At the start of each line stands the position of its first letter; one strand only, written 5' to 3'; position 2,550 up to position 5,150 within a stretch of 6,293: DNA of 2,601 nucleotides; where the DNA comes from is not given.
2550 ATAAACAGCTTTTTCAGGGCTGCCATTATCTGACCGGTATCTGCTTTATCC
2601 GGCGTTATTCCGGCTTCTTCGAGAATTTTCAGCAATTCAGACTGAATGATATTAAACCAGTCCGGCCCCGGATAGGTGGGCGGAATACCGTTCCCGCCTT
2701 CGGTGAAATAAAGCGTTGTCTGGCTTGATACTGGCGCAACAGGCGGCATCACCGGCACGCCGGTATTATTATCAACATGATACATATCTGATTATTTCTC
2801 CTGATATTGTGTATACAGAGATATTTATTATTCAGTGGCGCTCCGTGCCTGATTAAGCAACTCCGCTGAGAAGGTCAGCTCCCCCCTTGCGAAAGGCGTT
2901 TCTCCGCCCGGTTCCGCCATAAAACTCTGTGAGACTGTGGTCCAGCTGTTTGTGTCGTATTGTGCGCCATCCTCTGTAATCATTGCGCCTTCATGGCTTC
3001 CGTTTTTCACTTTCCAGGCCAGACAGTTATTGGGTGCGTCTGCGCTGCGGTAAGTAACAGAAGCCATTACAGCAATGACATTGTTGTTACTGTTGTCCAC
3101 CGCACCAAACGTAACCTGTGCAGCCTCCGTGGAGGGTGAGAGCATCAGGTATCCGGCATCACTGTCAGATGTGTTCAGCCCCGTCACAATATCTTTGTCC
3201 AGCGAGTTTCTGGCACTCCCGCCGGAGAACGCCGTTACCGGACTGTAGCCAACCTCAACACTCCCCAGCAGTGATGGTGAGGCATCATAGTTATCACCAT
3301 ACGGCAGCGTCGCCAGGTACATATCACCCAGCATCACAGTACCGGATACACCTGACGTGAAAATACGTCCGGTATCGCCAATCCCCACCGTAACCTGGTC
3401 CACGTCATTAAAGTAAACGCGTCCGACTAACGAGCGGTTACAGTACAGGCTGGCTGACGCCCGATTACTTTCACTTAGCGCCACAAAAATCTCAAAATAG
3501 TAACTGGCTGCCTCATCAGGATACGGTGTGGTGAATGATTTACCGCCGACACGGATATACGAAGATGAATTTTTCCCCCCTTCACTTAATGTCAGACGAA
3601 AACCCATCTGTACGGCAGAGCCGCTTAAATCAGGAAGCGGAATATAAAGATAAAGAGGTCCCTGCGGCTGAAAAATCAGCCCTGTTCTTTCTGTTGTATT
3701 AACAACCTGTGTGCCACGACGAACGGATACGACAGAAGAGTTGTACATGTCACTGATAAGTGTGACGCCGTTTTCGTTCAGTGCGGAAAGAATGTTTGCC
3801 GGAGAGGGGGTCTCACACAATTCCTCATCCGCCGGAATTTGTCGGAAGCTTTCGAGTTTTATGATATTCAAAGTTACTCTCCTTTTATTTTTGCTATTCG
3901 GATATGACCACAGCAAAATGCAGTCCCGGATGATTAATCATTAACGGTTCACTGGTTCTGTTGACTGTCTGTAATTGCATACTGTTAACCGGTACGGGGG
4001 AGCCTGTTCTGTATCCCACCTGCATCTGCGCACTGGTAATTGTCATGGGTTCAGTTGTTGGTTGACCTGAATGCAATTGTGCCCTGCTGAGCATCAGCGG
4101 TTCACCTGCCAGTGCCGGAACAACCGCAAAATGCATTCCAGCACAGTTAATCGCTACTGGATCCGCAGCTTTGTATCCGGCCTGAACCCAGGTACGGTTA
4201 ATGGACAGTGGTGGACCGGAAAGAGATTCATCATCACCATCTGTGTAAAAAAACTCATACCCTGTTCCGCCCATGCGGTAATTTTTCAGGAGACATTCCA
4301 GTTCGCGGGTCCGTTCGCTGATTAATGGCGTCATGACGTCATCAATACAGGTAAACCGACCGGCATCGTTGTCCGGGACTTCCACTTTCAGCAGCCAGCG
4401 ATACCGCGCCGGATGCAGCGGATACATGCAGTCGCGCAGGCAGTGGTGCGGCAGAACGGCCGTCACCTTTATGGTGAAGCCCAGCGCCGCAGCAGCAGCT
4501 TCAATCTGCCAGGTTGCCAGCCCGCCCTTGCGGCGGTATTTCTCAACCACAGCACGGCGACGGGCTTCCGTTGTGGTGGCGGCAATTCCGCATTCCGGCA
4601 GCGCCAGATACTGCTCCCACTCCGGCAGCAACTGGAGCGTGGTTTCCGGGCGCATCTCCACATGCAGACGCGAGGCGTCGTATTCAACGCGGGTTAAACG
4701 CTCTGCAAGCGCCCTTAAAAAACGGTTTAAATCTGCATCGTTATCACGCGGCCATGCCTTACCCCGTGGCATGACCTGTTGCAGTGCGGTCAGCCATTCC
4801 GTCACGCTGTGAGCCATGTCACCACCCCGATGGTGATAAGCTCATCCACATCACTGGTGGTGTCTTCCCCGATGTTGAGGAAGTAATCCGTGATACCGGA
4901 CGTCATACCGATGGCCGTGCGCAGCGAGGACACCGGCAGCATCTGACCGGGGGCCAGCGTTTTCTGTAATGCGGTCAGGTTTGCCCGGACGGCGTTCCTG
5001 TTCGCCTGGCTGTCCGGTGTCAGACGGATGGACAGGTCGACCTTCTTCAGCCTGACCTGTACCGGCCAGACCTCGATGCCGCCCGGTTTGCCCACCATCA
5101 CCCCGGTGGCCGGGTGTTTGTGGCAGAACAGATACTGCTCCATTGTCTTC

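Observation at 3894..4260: gpI/gp48-like baseplate protein has a repeat-containing C-terminal extension with a different base composition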

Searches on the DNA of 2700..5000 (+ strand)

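Call 6: search_dna_similar(query=window:2700-5000:+, collection=ecoli_genomes, mode=near, max_rows=20)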
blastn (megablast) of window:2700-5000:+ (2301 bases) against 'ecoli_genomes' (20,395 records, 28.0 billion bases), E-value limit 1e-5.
Records with a match: 82; places in all: 102; records where one place covers at least 80% of the query: 23.
Genomes with a match: 80 of 5426; with a place that covers at least 80% of the query: 23. Places per genome that has any: lowest 1, median 1, highest 4. On chromosomes: 100 places; on plasmids: 2.
Best place of each record, by identity: 95-99% 8; 90-95% 19; 80-90% 26; 60-80% 29.
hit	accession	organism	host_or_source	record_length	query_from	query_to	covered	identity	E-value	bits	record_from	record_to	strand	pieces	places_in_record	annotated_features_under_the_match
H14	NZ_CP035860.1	Escherichia coli strain TD225-C4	Homo sapiens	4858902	1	2301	100%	83.4%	0e+0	2123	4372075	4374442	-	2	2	hypothetical protein | YmfQ family protein | baseplate J/gp47 family protein | phage tail protein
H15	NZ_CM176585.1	Escherichia coli strain cS51a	Homo sapiens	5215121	1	2301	100%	83.4%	0e+0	2123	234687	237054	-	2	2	hypothetical protein | YmfQ family protein | baseplate J/gp47 family protein | phage tail protein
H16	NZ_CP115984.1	Escherichia coli strain NCCP 13717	Homo sapiens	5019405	1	2301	100%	83.3%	0e+0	2117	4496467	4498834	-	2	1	hypothetical protein | YmfQ family protein | baseplate J/gp47 family protein | phage tail protein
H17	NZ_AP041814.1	Escherichia coli O166:H15 strain JNE21-009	Homo sapiens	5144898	1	2301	100%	83.2%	0e+0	2106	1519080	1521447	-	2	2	hypothetical protein | YmfQ family protein | baseplate J/gp47 family protein | phage tail protein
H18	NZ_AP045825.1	Escherichia coli strain 23CRST050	Homo sapiens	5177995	1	2301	100%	83.2%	0e+0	2106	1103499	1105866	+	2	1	hypothetical protein | YmfQ family protein | baseplate J/gp47 family protein | phage tail protein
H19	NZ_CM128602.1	Escherichia coli strain E300082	Homo sapiens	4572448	1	2301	100%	83.2%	0e+0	2095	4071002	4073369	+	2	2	hypothetical protein | YmfQ family protein | baseplate J/gp47 family protein | phage tail protein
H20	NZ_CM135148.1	Escherichia coli strain 48956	Homo sapiens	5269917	1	2301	100%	83.2%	0e+0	2095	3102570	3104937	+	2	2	hypothetical protein | YmfQ family protein | baseplate J/gp47 family protein | phage tail protein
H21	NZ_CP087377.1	Escherichia coli strain RIVM_C019217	Homo sapiens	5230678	1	2301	100%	83.2%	0e+0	2095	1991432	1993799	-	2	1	hypothetical protein | YmfQ family protein | baseplate J/gp47 family protein | phage tail protein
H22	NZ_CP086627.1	Escherichia coli strain RIVM_C036569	Homo sapiens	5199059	1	2301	100%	83.2%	0e+0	2095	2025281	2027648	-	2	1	hypothetical protein | YmfQ family protein | baseplate J/gp47 family protein | phage tail protein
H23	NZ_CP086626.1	Escherichia coli strain RIVM_C037134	Homo sapiens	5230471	1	2301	100%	83.2%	0e+0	2095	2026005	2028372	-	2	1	hypothetical protein | YmfQ family protein | baseplate J/gp47 family protein | phage tail protein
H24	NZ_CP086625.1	Escherichia coli strain RIVM_C037166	Homo sapiens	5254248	1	2301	100%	83.2%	0e+0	2095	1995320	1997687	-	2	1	hypothetical protein | YmfQ family protein | baseplate J/gp47 family protein | phage tail protein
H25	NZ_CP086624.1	Escherichia coli strain RIVM_C037791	Homo sapiens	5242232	1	2301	100%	83.2%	0e+0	2095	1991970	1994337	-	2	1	hypothetical protein | YmfQ family protein | baseplate J/gp47 family protein | phage tail protein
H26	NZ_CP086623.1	Escherichia coli strain RIVM_C037794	Homo sapiens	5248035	1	2301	100%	83.2%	0e+0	2095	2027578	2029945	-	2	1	hypothetical protein | YmfQ family protein | baseplate J/gp47 family protein | phage tail protein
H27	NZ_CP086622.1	Escherichia coli strain RIVM_C037884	Homo sapiens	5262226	1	2301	100%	83.2%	0e+0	2095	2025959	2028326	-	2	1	hypothetical protein | YmfQ family protein | baseplate J/gp47 family protein | phage tail protein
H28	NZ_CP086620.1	Escherichia coli strain RIVM_C039205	Homo sapiens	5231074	1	2301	100%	83.2%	0e+0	2095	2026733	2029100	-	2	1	hypothetical protein | YmfQ family protein | baseplate J/gp47 family protein | phage tail protein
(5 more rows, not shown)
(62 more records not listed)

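Call 8: get_annotated_region(hit=H14, flank=6000)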
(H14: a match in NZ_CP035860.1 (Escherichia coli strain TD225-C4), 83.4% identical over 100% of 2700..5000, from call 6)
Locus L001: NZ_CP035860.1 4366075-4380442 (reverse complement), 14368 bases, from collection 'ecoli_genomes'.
description: Escherichia coli strain TD225-C4 chromosome, complete genome
organism: Escherichia coli strain TD225-C4 (NCBI taxid 562)
replicon: chromosome; assembly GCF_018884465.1
host: Homo sapiens; source: stool; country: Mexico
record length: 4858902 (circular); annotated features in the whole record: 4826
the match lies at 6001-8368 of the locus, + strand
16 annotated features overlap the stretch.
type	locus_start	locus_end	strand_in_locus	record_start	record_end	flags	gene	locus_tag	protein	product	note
CDS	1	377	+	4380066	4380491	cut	nsrR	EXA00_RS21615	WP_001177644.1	nitric oxide-sensing transcriptional repressor NsrR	-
CDS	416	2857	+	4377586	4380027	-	rnr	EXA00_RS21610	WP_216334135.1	ribonuclease R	-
CDS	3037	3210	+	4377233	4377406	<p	-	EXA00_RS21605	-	RNA methyltransferase substrate-binding domain-containing protein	incomplete; partial in the middle of a contig; missing C-terminus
CDS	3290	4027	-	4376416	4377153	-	-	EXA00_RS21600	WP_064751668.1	hypothetical protein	-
CDS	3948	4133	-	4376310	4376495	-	-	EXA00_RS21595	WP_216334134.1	Com family DNA-binding transcriptional regulator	-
CDS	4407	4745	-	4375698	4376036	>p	-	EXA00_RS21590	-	prophage tail fiber N-terminal domain-containing protein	incomplete; partial in the middle of a contig; missing C-terminus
CDS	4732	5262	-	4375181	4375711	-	-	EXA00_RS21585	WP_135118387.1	tail fiber assembly protein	-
CDS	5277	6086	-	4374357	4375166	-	-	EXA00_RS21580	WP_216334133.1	phage tail protein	-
CDS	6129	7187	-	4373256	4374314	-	-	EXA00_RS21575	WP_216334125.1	hypothetical protein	-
CDS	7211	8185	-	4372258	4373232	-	-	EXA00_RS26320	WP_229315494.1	YmfQ family protein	-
CDS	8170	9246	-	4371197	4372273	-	-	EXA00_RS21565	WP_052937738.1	baseplate J/gp47 family protein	-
CDS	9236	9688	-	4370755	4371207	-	-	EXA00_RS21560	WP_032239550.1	phage GP46 family protein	-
CDS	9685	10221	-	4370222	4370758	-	-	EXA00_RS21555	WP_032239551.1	phage baseplate assembly protein V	-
CDS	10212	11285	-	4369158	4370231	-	-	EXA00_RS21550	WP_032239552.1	phage baseplate assembly protein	-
CDS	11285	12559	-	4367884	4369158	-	-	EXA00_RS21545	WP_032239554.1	DNA circularization protein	-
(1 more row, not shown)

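Call 60: search_dna_similar(query=window:2787-4242:+, collection=ecoli_genomes, mode=distant, max_rows=30, rows=spread)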
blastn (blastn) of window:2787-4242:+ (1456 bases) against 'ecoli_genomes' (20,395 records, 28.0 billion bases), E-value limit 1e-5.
Records with a match: 68; places in all: 113; records where one place covers at least 80% of the query: 55.
Genomes with a match: 65 of 5426; with a place that covers at least 80% of the query: 55. Places per genome that has any: lowest 1, median 1, highest 5. On chromosomes: 109 places; on plasmids: 4.
Best place of each record, by identity: 80-90% 2; 60-80% 66.
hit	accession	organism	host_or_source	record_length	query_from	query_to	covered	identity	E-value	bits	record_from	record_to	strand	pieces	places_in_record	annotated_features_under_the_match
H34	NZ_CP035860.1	Escherichia coli strain TD225-C4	Homo sapiens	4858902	1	1455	100%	77.0%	0e+0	1118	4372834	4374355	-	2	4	hypothetical protein | YmfQ family protein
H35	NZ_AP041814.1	Escherichia coli O166:H15 strain JNE21-009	Homo sapiens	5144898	1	1455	100%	76.8%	0e+0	1104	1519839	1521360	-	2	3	hypothetical protein | YmfQ family protein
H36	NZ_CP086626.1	Escherichia coli strain RIVM_C037134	Homo sapiens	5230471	1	1455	100%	76.7%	0e+0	1100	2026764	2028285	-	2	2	hypothetical protein | YmfQ family protein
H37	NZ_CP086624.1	Escherichia coli strain RIVM_C037791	Homo sapiens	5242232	1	1455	100%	76.7%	0e+0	1100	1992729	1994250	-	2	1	hypothetical protein | YmfQ family protein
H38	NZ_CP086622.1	Escherichia coli strain RIVM_C037884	Homo sapiens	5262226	1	1455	100%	76.7%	0e+0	1100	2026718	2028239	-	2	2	hypothetical protein | YmfQ family protein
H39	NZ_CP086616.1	Escherichia coli strain RIVM_C039629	Homo sapiens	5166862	1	1455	100%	76.7%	0e+0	1100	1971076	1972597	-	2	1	hypothetical protein | YmfQ family protein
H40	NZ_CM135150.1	Escherichia coli strain 54214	Homo sapiens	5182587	1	1455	100%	76.7%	0e+0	1100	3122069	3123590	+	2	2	hypothetical protein | YmfQ family protein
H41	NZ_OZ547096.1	Escherichia coli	Homo sapiens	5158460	1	1455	100%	76.7%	0e+0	1100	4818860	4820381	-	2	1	hypothetical protein | YmfQ family protein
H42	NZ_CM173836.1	Escherichia coli strain 1424KP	Homo sapiens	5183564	1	1455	100%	76.7%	0e+0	1100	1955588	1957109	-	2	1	hypothetical protein | YmfQ family protein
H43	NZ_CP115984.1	Escherichia coli strain NCCP 13717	Homo sapiens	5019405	1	1455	100%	74.2%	0e+0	1006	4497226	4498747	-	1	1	hypothetical protein | YmfQ family protein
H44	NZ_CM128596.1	Escherichia coli strain 100117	Homo sapiens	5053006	56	1400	92%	77.0%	0e+0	1040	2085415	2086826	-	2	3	hypothetical protein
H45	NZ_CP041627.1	Escherichia coli strain ETEC6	Homo sapiens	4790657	56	1400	92%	76.9%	0e+0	1027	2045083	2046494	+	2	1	hypothetical protein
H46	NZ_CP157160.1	Escherichia coli strain UTAK-3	Bos taurus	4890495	56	1400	92%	76.8%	0e+0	1022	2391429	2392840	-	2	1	hypothetical protein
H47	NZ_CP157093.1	Escherichia coli strain UTME-13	Sus scrofa domesticus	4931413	56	1400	92%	76.8%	0e+0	1022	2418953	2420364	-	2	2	hypothetical protein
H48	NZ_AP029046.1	Escherichia coli strain ESC818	milk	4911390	56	1400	92%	76.8%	0e+0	1022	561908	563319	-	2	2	hypothetical protein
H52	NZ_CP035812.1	Escherichia coli strain B7A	Homo sapiens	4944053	56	1400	92%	76.6%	0e+0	1009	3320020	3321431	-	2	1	hypothetical protein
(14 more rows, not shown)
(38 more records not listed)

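Call 61: get_annotated_region(hit=H52, flank=7000)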
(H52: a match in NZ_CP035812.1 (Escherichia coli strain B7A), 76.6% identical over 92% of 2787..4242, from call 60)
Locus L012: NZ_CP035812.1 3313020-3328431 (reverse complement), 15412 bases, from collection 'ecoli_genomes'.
description: Escherichia coli strain B7A chromosome, complete genome
organism: Escherichia coli strain B7A (NCBI taxid 562)
replicon: chromosome; assembly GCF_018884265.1
host: Homo sapiens; source: stool; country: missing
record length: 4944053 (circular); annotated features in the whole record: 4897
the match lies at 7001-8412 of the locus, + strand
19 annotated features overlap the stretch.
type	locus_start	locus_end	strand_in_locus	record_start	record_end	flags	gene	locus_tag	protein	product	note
CDS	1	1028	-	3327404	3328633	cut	pepT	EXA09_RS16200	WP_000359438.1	peptidase T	-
CDS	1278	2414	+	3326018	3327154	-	potA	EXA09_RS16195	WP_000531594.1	spermidine/putrescine ABC transporter ATP-binding protein PotA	-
CDS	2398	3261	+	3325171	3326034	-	potB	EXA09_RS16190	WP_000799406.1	spermidine/putrescine ABC transporter permease PotB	-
CDS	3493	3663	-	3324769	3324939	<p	-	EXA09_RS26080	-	tail fiber assembly protein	incomplete; partial in the middle of a contig; missing N-terminus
CDS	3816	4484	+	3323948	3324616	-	-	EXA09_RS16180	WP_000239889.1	class I SAM-dependent methyltransferase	-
CDS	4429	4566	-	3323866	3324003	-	-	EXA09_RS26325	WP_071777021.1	nucleocapsid protein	-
CDS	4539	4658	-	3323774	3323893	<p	-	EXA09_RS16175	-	tail fiber assembly protein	incomplete; partial in the middle of a contig; missing N-terminus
CDS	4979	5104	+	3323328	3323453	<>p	-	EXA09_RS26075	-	phage tail protein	incomplete; partial in the middle of a contig; missing N-terminus and C-terminus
CDS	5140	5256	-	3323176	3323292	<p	-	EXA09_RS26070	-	DUF4376 domain-containing protein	incomplete; partial in the middle of a contig; missing N-terminus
CDS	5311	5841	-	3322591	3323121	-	-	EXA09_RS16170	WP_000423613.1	tail fiber assembly protein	-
CDS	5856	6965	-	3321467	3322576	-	-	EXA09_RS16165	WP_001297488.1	hypothetical protein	-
CDS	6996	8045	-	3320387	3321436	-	-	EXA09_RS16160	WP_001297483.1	hypothetical protein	-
CDS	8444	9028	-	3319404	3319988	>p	-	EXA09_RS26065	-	YmfQ family protein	incomplete; partial in the middle of a contig; missing C-terminus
CDS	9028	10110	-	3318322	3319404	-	-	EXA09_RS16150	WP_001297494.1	baseplate J/gp47 family protein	-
CDS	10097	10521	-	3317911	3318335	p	-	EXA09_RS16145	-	phage GP46 family protein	frameshifted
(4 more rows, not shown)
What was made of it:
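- PGAP annotates such genes as truncated pseudogenes (call 61).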
